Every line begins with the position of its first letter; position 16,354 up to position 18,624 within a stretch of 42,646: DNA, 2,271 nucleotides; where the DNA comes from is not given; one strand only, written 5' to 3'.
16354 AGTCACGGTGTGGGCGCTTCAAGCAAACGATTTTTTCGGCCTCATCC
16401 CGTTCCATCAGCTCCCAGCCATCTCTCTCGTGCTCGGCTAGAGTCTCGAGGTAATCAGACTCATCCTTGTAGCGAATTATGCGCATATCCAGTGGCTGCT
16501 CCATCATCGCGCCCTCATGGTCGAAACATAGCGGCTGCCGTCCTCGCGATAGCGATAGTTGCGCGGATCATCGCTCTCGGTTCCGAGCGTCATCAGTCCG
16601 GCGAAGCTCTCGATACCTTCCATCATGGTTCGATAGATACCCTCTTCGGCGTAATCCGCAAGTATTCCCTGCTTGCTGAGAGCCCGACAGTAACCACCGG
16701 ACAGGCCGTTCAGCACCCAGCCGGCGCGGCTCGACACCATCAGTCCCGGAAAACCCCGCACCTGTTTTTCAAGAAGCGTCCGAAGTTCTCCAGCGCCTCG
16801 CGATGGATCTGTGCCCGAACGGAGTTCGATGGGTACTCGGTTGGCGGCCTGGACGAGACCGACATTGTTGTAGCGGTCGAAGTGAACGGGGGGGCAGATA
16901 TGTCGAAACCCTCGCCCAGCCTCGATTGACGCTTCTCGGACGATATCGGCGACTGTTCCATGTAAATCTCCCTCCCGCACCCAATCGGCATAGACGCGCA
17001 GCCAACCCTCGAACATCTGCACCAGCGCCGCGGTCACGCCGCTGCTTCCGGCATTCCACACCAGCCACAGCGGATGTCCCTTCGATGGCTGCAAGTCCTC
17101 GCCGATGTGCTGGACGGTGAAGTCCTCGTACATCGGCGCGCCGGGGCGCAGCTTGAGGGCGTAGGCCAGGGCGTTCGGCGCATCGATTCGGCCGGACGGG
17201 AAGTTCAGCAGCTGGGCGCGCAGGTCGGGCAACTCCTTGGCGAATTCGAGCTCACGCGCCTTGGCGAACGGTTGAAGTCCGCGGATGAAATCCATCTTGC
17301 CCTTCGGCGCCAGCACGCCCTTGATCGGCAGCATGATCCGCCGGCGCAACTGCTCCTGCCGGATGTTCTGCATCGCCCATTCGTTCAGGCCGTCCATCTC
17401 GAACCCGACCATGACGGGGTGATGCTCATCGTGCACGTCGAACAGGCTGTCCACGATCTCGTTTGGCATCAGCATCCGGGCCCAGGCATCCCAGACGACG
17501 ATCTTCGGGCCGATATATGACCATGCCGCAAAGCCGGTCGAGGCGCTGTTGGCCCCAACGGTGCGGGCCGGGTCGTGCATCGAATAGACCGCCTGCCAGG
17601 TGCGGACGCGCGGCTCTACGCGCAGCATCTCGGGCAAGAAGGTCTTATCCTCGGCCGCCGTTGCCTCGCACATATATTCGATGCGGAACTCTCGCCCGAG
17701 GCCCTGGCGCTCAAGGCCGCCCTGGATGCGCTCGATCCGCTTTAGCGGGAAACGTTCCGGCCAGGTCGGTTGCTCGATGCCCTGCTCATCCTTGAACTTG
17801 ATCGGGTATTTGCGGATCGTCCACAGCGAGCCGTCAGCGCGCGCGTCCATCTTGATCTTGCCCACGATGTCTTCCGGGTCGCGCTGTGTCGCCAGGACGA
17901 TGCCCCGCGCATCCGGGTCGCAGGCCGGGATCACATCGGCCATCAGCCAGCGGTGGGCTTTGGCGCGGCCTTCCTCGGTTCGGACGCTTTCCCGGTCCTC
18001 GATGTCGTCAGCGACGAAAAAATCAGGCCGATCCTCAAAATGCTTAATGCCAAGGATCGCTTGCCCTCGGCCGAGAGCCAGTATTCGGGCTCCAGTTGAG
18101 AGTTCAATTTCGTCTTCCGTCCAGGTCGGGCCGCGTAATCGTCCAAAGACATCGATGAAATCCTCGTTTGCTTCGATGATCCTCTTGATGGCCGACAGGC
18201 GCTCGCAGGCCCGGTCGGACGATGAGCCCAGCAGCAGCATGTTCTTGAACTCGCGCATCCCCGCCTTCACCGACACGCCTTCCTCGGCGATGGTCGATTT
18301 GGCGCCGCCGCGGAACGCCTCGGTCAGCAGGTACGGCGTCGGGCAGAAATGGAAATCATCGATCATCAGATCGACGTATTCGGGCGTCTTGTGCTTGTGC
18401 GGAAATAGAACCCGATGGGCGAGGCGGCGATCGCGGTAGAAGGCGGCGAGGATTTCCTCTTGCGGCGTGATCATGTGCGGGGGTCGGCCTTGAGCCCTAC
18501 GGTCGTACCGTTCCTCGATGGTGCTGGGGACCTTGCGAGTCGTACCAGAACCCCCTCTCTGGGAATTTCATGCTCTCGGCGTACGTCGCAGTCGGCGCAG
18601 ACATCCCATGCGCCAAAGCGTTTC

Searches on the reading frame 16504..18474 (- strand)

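Call 36: search_protein_families(library=phrogs, proteins=[window:16504-18474:-], max_evalue=0.001)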
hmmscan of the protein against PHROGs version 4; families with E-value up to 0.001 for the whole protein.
window:16504-18474:- (656 aa): 3 families
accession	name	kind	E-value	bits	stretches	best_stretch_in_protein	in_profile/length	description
phrog_38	-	head and packaging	8.5e-49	167.9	1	23-444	280-704/760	terminase large subunit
phrog_4758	-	head and packaging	0.00018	22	1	48-230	59-240/243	terminase large subunit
phrog_14112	-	unknown function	0.00043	20.8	1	55-181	111-243/247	-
